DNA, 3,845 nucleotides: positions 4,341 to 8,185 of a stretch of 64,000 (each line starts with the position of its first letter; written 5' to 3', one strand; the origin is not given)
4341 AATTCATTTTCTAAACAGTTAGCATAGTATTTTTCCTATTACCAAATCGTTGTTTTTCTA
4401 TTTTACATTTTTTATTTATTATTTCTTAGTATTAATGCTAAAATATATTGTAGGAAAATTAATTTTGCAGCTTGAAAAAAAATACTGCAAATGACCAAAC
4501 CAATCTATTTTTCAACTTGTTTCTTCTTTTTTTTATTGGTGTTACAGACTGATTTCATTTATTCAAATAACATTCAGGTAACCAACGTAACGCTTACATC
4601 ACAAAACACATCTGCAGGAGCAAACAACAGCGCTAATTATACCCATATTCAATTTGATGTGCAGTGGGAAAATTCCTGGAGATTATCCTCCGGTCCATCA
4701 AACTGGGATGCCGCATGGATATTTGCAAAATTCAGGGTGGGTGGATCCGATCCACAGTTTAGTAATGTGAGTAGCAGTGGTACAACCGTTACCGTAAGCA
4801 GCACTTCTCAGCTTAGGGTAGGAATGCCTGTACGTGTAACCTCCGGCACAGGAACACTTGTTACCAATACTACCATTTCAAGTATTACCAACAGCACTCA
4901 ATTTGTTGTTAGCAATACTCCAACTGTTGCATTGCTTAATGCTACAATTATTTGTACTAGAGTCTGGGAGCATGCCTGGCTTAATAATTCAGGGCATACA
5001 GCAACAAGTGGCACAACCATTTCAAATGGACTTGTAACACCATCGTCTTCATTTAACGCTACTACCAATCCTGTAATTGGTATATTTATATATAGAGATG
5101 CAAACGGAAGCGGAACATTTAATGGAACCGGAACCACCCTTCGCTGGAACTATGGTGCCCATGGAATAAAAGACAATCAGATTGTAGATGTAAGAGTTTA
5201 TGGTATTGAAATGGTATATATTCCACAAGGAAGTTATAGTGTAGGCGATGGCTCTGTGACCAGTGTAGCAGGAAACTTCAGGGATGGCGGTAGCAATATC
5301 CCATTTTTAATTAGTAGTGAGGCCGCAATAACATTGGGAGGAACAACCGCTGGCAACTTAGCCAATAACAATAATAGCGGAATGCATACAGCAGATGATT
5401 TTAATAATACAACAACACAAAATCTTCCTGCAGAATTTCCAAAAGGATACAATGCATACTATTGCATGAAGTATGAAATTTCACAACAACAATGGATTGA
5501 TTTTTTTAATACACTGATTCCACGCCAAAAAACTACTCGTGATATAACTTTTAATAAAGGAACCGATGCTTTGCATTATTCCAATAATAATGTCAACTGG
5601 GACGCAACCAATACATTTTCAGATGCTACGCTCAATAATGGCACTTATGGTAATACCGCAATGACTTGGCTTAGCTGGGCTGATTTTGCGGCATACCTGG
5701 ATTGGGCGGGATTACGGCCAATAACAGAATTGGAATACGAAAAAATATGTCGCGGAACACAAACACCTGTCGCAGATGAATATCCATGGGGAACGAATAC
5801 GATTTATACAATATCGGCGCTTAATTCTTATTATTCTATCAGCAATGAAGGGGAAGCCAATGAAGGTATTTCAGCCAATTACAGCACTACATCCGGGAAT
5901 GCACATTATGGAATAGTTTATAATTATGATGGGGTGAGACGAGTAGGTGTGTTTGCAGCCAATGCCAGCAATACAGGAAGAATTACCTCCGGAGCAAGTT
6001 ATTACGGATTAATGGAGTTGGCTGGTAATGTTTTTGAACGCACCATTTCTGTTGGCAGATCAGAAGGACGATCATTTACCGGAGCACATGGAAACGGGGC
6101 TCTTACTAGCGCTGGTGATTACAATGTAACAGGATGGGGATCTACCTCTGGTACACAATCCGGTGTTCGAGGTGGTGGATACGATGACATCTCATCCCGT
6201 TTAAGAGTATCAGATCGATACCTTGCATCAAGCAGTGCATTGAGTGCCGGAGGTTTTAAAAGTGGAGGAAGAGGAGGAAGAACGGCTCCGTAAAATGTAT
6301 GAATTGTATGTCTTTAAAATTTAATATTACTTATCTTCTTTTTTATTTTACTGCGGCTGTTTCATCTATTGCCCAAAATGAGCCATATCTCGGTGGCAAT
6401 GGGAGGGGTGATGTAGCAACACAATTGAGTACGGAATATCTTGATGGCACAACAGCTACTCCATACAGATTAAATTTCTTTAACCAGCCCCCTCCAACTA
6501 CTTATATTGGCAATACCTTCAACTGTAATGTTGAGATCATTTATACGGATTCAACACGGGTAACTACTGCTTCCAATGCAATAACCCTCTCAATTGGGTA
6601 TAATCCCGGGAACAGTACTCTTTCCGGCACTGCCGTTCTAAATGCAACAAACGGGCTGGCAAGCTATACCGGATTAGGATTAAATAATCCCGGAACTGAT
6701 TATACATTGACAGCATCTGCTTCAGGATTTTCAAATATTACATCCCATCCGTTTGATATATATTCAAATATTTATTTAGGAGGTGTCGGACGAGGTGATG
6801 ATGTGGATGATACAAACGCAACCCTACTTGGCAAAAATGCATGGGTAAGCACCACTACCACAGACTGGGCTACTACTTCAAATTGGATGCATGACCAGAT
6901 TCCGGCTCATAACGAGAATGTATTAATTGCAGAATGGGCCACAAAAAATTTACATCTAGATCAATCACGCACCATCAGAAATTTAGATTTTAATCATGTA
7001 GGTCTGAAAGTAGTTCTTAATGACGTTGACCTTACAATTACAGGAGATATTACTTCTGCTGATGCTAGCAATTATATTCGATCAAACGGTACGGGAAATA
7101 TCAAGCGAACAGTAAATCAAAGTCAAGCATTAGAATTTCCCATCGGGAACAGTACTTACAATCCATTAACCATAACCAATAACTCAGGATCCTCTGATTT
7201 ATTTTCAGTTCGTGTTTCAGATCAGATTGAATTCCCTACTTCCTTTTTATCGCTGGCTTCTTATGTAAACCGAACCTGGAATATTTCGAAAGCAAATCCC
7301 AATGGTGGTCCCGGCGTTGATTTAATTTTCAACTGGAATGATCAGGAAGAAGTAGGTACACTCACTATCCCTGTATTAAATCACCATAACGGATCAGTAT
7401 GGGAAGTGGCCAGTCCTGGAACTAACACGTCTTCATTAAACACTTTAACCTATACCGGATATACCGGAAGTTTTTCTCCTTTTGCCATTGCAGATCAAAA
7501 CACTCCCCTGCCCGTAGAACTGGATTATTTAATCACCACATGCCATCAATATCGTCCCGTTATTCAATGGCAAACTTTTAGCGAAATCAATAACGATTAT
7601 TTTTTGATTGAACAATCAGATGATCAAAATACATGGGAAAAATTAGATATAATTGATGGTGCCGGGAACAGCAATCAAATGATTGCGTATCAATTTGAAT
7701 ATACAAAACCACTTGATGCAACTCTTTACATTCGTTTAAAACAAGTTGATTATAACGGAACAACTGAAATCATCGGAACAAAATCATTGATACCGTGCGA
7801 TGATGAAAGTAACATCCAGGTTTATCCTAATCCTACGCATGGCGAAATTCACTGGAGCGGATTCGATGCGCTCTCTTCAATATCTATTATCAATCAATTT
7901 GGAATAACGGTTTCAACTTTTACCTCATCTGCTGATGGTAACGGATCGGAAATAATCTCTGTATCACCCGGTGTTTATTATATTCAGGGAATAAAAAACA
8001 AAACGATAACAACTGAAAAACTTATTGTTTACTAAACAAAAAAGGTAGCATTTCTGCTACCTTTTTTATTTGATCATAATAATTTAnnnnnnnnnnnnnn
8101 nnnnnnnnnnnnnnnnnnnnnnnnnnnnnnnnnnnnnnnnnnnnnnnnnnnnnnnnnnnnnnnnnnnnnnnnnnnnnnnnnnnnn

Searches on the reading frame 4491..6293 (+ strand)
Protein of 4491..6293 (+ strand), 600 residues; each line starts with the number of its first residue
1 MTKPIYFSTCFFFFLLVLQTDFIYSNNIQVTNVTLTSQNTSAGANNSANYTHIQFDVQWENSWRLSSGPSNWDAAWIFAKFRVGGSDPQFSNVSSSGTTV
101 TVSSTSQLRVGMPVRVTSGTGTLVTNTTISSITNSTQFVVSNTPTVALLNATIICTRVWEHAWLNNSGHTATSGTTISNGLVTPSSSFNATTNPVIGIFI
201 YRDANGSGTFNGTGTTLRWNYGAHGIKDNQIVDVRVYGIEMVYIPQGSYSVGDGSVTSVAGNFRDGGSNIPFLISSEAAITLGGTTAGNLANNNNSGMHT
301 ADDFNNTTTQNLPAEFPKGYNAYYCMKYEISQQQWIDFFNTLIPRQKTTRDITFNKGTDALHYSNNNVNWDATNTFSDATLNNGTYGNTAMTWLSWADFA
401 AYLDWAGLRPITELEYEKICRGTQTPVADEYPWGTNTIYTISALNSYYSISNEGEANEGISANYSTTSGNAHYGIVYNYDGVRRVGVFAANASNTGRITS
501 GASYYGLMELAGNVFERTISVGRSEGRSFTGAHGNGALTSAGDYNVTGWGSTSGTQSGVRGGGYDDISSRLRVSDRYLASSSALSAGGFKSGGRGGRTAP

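Call 94: search_protein_families(library=pfam, proteins=[window:4491-6293:+], max_evalue=0.0001)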
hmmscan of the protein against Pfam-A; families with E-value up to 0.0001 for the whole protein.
window:4491-6293:+ (600 aa): 1 family
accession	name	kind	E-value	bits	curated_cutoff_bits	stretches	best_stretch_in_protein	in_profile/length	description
PF03781.23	FGE-sulfatase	-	2.1e-10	41.2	23.3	1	306-577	21-238/255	Sulfatase-modifying factor enzyme 1-like domain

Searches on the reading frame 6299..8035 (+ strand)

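Call 94: search_protein_families(library=pfam, proteins=[window:6299-8035:+], max_evalue=0.0001)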
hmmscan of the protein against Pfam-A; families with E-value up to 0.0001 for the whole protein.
window:6299-8035:+ (578 aa): 1 family
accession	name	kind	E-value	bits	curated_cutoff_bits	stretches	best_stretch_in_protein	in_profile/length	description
PF18962.6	Por_Secre_tail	-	3.6e-06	27.6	27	1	508-577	1-75/75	Secretion system C-terminal sorting domain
